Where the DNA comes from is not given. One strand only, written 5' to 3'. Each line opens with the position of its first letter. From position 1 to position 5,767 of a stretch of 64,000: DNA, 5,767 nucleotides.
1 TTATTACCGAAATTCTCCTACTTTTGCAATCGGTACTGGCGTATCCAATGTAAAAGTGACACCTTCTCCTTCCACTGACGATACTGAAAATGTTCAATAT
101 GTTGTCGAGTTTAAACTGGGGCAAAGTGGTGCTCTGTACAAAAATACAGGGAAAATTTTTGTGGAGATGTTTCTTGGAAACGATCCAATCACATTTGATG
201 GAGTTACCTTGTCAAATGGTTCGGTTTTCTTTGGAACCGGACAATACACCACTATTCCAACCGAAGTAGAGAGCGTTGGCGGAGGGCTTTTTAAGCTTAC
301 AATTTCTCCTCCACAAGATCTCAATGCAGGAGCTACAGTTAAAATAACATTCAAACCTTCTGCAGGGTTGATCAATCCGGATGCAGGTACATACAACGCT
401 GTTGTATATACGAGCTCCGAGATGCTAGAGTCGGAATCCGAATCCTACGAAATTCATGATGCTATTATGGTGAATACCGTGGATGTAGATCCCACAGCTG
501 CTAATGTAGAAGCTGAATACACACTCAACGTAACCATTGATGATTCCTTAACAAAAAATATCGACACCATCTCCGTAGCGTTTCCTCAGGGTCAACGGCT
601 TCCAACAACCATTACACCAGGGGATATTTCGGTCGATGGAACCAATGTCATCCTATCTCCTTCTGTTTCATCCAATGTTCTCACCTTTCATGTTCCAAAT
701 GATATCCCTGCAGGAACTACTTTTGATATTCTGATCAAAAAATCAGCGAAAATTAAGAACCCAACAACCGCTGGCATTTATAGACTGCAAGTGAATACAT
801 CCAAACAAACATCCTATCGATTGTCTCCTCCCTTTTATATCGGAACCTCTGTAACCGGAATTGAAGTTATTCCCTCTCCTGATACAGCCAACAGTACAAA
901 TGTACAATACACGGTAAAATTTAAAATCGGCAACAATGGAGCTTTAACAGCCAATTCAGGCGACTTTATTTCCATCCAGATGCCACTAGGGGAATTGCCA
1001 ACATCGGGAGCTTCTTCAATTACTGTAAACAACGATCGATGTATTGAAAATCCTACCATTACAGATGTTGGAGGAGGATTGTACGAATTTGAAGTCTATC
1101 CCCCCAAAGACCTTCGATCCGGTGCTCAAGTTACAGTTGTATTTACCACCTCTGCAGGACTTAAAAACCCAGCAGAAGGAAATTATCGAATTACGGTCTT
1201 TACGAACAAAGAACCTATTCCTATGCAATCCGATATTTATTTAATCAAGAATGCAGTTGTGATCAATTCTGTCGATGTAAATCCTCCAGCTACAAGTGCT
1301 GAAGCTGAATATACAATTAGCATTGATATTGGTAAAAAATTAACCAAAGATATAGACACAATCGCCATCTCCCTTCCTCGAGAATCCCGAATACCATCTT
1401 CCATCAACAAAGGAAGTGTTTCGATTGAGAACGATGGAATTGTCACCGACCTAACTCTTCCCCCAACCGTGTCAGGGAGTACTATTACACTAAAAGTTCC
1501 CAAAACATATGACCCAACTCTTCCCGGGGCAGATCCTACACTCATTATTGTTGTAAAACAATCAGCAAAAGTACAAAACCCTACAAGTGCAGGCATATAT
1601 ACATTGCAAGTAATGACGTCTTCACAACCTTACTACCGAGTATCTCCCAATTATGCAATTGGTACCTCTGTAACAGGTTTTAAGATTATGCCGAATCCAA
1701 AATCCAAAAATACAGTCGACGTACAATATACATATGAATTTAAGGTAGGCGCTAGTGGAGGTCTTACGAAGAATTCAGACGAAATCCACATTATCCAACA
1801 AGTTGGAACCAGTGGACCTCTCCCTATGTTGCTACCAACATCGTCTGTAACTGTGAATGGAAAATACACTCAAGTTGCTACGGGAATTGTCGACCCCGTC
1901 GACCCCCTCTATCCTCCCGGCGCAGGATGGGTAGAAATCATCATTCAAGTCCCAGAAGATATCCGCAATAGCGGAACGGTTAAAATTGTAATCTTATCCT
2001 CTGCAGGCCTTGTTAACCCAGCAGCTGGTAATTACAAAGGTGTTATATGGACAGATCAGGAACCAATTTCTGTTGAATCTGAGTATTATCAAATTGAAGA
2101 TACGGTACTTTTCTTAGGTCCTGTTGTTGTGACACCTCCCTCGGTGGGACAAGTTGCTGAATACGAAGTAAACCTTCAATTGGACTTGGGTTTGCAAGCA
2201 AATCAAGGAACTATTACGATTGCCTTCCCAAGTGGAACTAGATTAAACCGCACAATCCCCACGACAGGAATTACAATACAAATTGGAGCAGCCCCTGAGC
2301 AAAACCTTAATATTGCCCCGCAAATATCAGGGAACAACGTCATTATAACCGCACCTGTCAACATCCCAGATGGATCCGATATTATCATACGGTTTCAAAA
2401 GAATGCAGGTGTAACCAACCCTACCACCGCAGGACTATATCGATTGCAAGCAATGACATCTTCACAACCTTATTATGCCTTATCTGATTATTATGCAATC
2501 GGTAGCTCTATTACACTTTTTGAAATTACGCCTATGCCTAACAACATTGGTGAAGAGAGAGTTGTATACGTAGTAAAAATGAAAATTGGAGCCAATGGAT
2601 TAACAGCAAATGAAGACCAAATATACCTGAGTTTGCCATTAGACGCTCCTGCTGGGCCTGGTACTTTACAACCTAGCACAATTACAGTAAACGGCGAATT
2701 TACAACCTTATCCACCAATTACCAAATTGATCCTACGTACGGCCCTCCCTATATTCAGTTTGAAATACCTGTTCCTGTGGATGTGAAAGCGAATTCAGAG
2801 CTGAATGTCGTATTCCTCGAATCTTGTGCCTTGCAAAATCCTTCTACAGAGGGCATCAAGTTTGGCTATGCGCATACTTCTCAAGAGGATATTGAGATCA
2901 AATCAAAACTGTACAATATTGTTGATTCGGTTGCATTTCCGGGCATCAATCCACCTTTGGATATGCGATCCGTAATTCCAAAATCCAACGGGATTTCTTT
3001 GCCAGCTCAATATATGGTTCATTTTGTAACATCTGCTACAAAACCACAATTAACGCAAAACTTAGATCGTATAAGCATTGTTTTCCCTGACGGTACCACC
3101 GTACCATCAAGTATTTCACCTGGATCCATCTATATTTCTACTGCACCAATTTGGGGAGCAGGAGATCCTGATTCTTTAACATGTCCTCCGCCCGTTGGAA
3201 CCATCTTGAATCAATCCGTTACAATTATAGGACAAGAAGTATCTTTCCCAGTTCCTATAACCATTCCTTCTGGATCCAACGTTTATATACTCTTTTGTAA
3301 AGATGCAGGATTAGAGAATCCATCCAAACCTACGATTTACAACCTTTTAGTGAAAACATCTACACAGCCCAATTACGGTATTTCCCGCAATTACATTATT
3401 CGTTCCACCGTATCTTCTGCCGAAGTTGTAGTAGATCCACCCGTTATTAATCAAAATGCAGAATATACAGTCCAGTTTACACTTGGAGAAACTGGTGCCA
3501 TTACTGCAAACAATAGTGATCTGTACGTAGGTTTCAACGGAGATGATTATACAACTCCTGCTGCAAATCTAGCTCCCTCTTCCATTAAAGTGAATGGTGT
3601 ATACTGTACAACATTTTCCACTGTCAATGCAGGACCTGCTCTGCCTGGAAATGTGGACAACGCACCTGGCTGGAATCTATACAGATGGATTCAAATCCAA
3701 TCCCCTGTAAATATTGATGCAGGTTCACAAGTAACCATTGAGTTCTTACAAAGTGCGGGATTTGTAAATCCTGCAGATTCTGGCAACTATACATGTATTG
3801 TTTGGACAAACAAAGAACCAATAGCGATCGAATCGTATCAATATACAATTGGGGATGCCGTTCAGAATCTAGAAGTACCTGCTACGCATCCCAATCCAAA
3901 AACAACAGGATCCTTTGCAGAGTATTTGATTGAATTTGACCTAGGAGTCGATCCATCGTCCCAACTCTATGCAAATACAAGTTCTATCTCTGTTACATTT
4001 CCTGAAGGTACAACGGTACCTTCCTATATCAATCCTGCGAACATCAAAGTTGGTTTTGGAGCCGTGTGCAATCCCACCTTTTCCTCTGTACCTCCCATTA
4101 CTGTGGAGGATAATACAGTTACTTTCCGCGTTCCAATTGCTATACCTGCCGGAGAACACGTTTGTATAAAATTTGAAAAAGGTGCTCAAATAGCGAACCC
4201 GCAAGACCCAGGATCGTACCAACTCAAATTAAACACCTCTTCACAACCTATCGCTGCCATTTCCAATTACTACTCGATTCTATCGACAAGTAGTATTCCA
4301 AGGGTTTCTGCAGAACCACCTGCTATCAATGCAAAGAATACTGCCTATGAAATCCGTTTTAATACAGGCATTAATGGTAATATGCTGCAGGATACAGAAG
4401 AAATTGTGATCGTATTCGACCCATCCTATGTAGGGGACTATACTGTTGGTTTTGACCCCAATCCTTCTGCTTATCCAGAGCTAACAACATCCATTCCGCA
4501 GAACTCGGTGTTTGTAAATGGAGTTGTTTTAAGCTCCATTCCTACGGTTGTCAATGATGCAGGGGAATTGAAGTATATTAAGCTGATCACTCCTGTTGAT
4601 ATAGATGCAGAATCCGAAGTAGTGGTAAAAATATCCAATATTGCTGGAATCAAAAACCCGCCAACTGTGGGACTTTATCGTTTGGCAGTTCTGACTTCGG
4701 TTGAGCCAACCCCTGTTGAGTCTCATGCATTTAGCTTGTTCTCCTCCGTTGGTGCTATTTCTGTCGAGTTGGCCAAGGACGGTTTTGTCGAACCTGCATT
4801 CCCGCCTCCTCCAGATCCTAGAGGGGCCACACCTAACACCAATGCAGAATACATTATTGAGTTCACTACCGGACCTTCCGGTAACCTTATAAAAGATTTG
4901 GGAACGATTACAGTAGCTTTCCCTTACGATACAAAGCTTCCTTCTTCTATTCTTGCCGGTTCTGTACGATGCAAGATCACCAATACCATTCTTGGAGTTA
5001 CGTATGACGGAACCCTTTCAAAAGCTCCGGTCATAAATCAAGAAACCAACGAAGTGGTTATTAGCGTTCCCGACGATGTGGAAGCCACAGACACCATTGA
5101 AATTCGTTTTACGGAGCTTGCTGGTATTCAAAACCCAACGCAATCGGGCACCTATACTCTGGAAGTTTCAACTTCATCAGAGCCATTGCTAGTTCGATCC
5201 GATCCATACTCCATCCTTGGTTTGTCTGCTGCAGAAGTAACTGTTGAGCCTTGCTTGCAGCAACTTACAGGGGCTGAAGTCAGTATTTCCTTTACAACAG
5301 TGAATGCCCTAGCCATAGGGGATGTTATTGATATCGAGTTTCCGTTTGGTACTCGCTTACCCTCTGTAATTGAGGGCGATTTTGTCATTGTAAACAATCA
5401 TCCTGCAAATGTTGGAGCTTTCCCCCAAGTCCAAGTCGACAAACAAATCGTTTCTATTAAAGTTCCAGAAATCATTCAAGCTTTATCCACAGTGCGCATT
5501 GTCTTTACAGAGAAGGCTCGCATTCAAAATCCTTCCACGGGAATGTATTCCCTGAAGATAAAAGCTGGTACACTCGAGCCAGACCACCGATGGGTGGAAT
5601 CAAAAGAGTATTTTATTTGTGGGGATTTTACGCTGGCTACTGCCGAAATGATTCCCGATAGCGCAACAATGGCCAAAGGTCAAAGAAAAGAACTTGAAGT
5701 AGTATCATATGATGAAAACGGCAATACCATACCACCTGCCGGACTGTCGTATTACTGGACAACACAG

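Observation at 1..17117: Tandem giant envelope-protein genes built from an unassigned ~130-aa module (candidate novel sheath / S-layer-type or giant-adhesin system)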

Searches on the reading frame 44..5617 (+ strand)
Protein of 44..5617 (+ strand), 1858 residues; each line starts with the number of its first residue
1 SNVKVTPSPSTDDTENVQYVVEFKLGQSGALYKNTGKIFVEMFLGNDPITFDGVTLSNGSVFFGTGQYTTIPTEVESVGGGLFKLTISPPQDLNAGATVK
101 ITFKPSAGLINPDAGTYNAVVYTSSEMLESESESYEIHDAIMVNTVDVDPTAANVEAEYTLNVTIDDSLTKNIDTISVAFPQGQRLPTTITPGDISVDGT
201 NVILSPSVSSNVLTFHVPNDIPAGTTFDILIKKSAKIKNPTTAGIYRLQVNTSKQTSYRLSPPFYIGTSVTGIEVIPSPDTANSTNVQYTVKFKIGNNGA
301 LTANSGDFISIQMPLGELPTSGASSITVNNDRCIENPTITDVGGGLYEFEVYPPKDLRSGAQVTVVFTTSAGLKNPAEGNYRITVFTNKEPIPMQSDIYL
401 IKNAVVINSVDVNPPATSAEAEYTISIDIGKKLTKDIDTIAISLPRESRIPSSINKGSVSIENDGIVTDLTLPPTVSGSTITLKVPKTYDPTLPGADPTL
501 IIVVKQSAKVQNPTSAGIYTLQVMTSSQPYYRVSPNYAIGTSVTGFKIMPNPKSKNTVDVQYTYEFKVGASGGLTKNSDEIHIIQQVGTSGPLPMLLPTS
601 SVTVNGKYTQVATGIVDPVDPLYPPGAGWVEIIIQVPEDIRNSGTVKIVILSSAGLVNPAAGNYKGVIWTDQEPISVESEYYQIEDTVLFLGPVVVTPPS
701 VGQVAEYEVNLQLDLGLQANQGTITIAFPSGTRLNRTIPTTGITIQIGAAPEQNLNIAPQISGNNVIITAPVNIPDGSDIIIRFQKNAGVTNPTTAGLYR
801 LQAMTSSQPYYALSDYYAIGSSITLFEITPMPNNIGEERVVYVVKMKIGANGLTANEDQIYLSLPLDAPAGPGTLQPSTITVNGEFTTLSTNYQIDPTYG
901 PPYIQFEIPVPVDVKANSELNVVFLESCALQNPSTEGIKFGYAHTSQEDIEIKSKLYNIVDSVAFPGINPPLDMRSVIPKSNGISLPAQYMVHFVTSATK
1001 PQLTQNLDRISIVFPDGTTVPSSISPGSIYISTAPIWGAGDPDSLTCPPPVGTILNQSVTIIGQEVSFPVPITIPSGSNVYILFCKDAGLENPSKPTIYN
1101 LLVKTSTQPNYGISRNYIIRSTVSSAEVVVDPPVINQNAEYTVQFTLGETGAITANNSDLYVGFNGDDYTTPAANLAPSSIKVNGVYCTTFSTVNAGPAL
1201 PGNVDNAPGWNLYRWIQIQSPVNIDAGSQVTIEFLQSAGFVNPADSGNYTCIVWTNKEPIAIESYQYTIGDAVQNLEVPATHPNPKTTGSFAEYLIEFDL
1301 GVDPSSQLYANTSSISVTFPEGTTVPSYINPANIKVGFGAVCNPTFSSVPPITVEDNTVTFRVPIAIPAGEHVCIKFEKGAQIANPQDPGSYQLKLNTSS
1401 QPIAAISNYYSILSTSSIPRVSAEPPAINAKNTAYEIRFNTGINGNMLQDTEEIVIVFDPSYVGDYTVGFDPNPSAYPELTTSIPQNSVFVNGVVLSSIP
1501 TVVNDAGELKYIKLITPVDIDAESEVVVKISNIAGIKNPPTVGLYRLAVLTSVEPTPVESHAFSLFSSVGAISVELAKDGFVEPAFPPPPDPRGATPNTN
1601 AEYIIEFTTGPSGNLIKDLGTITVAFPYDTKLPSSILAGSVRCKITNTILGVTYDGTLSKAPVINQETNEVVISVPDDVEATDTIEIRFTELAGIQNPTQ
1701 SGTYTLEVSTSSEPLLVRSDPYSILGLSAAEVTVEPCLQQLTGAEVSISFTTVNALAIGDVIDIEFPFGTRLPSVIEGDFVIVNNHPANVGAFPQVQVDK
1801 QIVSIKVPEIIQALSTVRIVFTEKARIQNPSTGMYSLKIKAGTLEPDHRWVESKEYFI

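Call 58: find_homologous_proteins(query=window:44-5617:+, max_evalue=0.000001)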
Query window:44-5617:+ (1858 aa): 15 proteins with E <= 0.000001 among 8000 candidates.
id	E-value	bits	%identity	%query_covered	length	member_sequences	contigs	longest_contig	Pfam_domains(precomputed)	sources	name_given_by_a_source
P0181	0.0e+0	3138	85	86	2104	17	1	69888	-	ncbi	-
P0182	0.0e+0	1869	49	99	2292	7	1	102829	PF10989.14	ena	-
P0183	0.0e+0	1676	48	93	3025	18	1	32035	PF10989.14,PF17735.8,PF09136.17,PF07833.17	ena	-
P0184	5.2e-137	477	27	98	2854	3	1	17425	-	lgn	-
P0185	1.1e-128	449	29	88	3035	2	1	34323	-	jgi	jgi:hypothetical protein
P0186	1.5e-118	415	27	51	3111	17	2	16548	PF16974.12,PF13860.13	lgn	-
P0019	2.7e-113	398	29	40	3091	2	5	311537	PF16974.12,PF13860.13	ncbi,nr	ncbi:MAG: T9SS type A sorting domain-containing protein [candidate division KSB1 bacterium]|nr:T9SS 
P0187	2.0e-102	362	27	65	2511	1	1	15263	PF09136.17,PF07833.17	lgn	-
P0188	2.4e-94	335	27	63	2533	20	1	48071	PF07833.17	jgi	jgi:hypothetical protein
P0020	2.7e-91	325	26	95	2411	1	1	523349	-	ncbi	-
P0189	2.1e-62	229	24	63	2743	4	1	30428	PF09136.17,PF07833.17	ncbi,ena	-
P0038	2.6e-58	216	26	71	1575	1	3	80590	-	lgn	-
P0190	2.0e-43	166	25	76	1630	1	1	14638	PF18962.8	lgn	-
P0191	8.2e-24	101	32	24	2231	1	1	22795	PF17735.8,PF09136.17,PF07833.17,PF19077.7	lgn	-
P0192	1.6e-18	84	27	26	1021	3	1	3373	PF09136.17,PF07833.17,PF17936.8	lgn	-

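Call 74: find_encoding_contigs(protein=P0183, flank=10000, max_places=2)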
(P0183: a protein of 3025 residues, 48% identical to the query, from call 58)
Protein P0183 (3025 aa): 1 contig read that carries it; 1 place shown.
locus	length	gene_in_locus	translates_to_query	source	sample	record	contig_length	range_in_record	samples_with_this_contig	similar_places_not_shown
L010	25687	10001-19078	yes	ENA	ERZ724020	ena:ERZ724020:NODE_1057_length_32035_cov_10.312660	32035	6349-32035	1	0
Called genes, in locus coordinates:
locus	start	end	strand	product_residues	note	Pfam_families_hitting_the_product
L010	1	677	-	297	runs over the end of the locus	PF03100:CcmE (faint), PF18914:DUF5666 (faint)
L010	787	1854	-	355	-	-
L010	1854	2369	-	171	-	PF07638:Sigma70_ECF (faint), PF12645:HTH_16, PF04542:Sigma70_r2, PF08281:Sigma70_r4_2, PF04545:Sigma70_r4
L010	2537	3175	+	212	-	PF00578:AhpC-TSA, PF00085:Thioredoxin, PF08534:Redoxin, PF13905:Thioredoxin_8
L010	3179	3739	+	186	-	PF03602:Cons_hypoth95, PF02086:MethyltransfD12 (faint), PF05175:MTS (weak)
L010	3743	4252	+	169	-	PF01467:CTP_transf_like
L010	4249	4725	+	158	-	-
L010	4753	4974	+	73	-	PF09723:Zn_ribbon_8, PF08271:Zn_Ribbon_TF (weak)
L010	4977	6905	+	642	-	PF02225:PA, PF04389:Peptidase_M28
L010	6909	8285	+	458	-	PF10646:Germane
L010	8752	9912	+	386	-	PF13173:AAA_14, PF13635:DUF4143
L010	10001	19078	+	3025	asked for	PF10989:DUF2808 (faint), PF17735:BslA (faint), PF09136:Glucodextran_B, PF07833:Cu_amine_oxidN1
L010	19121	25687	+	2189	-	?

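Call 75: find_encoding_contigs(protein=P0182, flank=10000, max_places=2)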
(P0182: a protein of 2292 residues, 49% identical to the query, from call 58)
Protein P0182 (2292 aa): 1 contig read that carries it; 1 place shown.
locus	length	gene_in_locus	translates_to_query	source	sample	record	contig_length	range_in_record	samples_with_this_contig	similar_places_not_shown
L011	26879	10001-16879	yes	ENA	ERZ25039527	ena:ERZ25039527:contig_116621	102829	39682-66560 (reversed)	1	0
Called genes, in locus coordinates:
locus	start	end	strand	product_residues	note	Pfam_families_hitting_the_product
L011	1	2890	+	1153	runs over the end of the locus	PF09136:Glucodextran_B (faint), PF19077:Big_13 (faint), PF07833:Cu_amine_oxidN1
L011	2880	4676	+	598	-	PF13641:Glyco_tranf_2_3 (weak), PF13632:Glyco_trans_2_3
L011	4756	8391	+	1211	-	PF00082:Peptidase_S8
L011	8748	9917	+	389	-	PF13173:AAA_14, PF13635:DUF4143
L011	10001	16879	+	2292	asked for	PF10989:DUF2808 (faint)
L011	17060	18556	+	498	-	PF17735:BslA (weak)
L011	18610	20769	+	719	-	PF09136:Glucodextran_B, PF07833:Cu_amine_oxidN1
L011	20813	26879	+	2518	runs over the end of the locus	PF09136:Glucodextran_B (weak), PF07833:Cu_amine_oxidN1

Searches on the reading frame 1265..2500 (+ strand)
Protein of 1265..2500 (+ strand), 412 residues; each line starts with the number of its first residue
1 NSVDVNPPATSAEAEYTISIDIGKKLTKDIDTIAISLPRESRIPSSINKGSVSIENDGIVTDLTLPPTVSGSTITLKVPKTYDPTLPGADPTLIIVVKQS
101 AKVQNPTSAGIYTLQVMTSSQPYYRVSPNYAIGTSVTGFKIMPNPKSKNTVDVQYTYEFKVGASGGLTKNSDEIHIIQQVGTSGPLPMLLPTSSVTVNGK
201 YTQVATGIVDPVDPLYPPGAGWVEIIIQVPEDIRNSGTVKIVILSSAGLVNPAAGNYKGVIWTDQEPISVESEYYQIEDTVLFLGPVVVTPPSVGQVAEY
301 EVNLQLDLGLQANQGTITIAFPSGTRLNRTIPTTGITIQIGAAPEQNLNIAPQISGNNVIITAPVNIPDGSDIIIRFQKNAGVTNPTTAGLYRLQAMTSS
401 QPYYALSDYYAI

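Call 78: predict_structure(alignment_id=A2)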
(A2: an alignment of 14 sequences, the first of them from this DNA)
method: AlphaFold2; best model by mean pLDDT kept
length: 412 residues; sequences in the alignment: 14
mean_pLDDT: 91.7   pTM: 0.68
mean pLDDT of the five models: 91.7, 91.7, 91.3, 91.1, 88.7
residues with pLDDT >= 90: 296; 70-90: 108; 50-70: 8; < 50: 0
segments of 3 or more residues with pLDDT < 50: none
pLDDT, mean of each block of 10 residues (from residue 1): 90 93 92 94 93 92 93 94 88 94 91 93 92 88 88 93 89 94 72 95 93 75 93 93 91 91 90 90 91 96 93 96 93 96 93 96 94 96 96 94 90 91
secondary structure, 60 per line:
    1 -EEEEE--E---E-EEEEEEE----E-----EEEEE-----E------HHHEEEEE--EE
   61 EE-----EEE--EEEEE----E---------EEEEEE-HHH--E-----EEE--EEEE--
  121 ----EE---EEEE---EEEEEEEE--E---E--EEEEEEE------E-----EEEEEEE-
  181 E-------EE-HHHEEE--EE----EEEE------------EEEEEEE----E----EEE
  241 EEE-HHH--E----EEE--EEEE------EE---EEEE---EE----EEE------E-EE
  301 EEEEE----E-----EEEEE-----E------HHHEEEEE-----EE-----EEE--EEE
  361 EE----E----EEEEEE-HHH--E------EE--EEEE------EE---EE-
elements in order: E2-6 E15-21 E32-36 E52-56 E59-62 E68-70 E73-77 E92-97 E110-112 E115-118 E130-133 E137-144 E154-160 E173-179 E195-197 E206-209 E222-228 E238-243 E255-257 E260-263 E275-278 E288-290 E299-305 E316-320 E336-340 E353-355 E358-362 E372-377 E395-398

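Call 81: fold_search(model_id=the predicted structure, library=pdb)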
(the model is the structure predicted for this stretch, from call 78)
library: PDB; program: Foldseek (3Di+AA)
matches with E <= 10: 1511; with E <= 0.001: 84
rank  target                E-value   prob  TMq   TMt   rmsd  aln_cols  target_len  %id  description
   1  8beg_A                8.3e-08  1.00  0.24  0.17  18.6       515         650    9  Structure of Ig-like domains from PrgB (released 2022-11-30)
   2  7nxd_A                4.4e-07  1.00  0.25  0.14  18.9       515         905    9  Cryo-EM structure of human integrin alpha5beta1 in the half-bent conformation (released 2021-08-25)
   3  3fcs_C                1.2e-06  1.00  0.24  0.13  19.3       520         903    9  Structure of complete ectodomain of integrin aIIBb3 (released 2009-01-20)
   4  8wa2_E                1.3e-06  1.00  0.18  0.09  17.5       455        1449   12  cryo-EM structure of native mastigonemes isolated from Chlamydomonas reinhardtii at 3.0 angstrom resolution (released 2024-04-10)
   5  5y9h_C                1.7e-06  1.00  0.19  0.19  19.0       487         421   14  Crystal structure of SafDAA-dsc complex (released 2017-11-15)
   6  8t2v_A                2.4e-06  1.00  0.26  0.13  20.3       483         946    8  Cryo-EM Structures of Full-length Integrin alphaIIbbeta3 in Native Lipids (released 2023-07-26)
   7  8wa2_D                3.6e-06  1.00  0.18  0.08  18.1       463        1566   11  cryo-EM structure of native mastigonemes isolated from Chlamydomonas reinhardtii at 3.0 angstrom resolution (released 2024-04-10)
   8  8wa2_A                4.3e-06  1.00  0.20  0.07  17.7       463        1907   11  cryo-EM structure of native mastigonemes isolated from Chlamydomonas reinhardtii at 3.0 angstrom resolution (released 2024-04-10)
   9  8wa2_F                4.5e-06  1.00  0.20  0.08  17.5       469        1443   11  cryo-EM structure of native mastigonemes isolated from Chlamydomonas reinhardtii at 3.0 angstrom resolution (released 2024-04-10)
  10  8jl8                  8.8e-06  1.00  0.16  0.20  15.6       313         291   12  Crystal structure of the collagen binding domain of Cnm from Streptococcus mutans (released 2024-04-10)
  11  4lee_A                9.7e-06  1.00  0.19  0.24  14.0       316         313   12  Structure of the Als3 adhesin from Candida albicans, residues 1-313 (mature sequence), triple mutant in the binding ca (released 2014-05-14)
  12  9b4h_A                1.4e-05  1.00  0.19  0.08  17.2       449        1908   11  Chlamydomonas reinhardtii mastigoneme filament (released 2024-04-10)
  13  4ofq_B                1.6e-05  1.00  0.23  0.26  16.6       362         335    9  Structure of the C-terminal domain of the Streptococcus pyogenes antigen I/II-family protein AspA (released 2014-03-12)
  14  3opu_D                1.7e-05  1.00  0.23  0.27  17.2       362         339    7  Crystal structure of the C-terminal domain of Streptococcus mutans surface protein SpaP (released 2011-01-19)
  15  8gcd_A                2.4e-05  1.00  0.24  0.13  19.8       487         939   10  Full length Integrin AlphaIIbBeta3 in inactive state (released 2024-03-06)
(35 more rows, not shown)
